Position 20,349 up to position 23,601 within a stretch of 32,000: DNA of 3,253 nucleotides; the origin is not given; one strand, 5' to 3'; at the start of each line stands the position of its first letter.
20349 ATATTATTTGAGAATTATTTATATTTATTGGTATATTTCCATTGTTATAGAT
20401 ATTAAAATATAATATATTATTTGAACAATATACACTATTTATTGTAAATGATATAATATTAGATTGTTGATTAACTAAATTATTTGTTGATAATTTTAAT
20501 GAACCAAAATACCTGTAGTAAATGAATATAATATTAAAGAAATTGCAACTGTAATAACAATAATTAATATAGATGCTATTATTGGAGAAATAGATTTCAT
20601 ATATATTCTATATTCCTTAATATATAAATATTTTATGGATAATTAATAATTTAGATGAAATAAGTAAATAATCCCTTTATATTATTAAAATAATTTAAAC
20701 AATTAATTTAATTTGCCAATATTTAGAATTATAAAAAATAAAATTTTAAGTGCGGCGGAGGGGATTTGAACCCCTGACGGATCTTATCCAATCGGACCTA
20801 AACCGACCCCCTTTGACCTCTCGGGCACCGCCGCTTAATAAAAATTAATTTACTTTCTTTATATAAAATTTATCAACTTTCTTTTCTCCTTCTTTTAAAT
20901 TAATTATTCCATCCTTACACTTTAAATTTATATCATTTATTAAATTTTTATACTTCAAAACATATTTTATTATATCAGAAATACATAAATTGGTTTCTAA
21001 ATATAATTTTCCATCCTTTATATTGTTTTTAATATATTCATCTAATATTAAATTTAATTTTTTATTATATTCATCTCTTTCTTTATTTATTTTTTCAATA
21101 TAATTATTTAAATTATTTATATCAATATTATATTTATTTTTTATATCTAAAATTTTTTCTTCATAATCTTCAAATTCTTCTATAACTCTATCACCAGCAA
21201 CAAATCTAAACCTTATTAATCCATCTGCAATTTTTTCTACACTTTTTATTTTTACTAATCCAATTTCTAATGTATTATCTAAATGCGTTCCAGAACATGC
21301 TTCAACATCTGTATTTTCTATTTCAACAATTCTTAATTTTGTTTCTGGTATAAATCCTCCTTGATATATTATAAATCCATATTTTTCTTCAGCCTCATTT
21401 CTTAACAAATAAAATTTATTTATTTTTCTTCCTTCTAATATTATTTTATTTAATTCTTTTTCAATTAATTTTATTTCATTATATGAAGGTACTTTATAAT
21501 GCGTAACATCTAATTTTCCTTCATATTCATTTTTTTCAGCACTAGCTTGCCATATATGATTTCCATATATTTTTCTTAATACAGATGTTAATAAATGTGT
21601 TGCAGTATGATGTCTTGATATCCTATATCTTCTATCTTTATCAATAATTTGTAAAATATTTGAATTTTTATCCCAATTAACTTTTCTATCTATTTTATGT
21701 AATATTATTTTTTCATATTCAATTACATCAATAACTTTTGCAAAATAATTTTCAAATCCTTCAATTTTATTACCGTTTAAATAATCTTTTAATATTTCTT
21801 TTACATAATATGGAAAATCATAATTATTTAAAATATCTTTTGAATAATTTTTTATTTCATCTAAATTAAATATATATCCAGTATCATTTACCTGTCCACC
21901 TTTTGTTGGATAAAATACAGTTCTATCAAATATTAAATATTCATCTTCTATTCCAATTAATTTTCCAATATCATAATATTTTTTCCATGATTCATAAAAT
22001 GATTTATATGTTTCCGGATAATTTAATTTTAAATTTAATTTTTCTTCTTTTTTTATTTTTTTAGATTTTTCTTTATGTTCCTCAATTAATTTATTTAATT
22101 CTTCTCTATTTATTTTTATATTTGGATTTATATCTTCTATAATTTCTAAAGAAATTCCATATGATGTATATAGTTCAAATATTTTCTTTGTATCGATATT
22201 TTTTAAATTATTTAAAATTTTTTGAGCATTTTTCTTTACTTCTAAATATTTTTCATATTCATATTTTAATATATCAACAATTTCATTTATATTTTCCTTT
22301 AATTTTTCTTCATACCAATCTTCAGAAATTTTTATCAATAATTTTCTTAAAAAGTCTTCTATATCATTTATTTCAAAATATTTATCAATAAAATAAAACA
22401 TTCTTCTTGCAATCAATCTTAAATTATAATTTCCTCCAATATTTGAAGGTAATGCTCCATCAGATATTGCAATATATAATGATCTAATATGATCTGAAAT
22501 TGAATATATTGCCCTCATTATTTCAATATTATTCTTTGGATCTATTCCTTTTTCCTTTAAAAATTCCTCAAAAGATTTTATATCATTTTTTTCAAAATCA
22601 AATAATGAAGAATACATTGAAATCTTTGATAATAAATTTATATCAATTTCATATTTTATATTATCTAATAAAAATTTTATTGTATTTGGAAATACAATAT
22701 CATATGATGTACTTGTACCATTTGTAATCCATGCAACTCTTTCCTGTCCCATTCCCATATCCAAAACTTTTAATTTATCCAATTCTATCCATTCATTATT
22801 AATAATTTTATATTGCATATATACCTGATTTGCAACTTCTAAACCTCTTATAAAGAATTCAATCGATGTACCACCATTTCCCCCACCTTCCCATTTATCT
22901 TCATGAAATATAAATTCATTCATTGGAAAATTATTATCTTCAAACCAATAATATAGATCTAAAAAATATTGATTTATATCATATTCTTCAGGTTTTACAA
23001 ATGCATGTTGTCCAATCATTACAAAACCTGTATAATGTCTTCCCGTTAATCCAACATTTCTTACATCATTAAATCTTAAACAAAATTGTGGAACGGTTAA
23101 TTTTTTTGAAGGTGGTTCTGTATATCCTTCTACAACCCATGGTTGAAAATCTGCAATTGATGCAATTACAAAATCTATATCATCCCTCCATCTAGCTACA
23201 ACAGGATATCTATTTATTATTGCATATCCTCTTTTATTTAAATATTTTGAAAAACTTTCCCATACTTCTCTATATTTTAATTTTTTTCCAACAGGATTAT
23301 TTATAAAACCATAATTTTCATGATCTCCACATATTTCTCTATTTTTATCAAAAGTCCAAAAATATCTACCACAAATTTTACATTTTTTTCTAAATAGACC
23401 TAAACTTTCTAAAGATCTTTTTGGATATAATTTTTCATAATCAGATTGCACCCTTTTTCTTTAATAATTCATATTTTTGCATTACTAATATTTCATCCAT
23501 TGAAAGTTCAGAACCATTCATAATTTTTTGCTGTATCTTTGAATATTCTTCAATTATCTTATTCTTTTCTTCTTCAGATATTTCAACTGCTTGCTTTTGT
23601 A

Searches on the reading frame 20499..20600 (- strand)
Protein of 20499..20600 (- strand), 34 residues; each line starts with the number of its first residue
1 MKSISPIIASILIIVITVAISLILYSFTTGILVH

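Call 74: search_protein_families(library=pfam, proteins=[window:20499-20600:-], max_evalue=1)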
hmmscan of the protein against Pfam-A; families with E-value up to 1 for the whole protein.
seq(34 aa): 3 families
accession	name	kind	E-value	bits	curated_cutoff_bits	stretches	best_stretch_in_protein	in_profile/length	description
PF07790.16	Pilin_N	-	0.15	13.4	25.2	1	3-31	2-30/78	Archaeal Type IV pilin, N-terminal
PF05795.16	Plasmodium_Vir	-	0.55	10.1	28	1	3-30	298-326/377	Plasmodium vivax Vir protein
PF17870.6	Insulin_TMD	-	0.58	10.7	33.4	1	4-24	19-39/47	Insulin receptor trans-membrane segment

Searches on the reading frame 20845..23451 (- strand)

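Call 7: search_protein_families(library=pfam, proteins=[window:20845-23451:-], max_evalue=1)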
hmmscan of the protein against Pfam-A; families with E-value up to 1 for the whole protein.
window:20845-23451:- (868 aa): 5 families
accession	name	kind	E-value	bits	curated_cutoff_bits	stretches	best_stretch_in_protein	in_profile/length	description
PF01411.24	tRNA-synt_2c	-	1.3e-59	202.7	30.3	1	62-529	1-510/552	tRNA synthetases class II (A)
PF07973.19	tRNA_SAD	-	2.3e-13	50.3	24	1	706-748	1-43/44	Threonyl and Alanyl tRNA synthetase second additional domain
PF10977.13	DUF2797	-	0.053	13.8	25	1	445-513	145-217/227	Protein of unknown function (DUF2797)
PF02436.23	PYC_OADA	-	0.065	13.4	27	1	442-496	117-171/201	Conserved carboxylase domain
PF16219.11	DUF4879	-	0.17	12.6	22.7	1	227-252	44-69/125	Domain of unknown function (DUF4879)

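Call 8: search_protein_families(library=ncbifam, proteins=[window:20845-23451:-], max_evalue=1)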
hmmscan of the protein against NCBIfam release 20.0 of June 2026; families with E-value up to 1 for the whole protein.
window:20845-23451:- (868 aa): 4 families
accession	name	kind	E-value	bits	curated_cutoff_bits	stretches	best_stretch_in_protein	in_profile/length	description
TIGR03683.1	A-tRNA_syn_arch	equivalog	1.8e-196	655.2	744.7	2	12-529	7-549/902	alanine--tRNA ligase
TIGR00344.1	alaS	equivalog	4.2e-124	415.7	457.05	2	62-535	1-512/847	alanine--tRNA ligase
NF040865.1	a_tRNA_ed_AlaXM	equivalog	8.8e-38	130.3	300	2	571-741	54-222/234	alanyl-tRNA editing protein AlaXM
NF002436.0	PRK01584.1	equivalog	3.6e-35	121.5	529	4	605-752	447-592/595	alanine--tRNA ligase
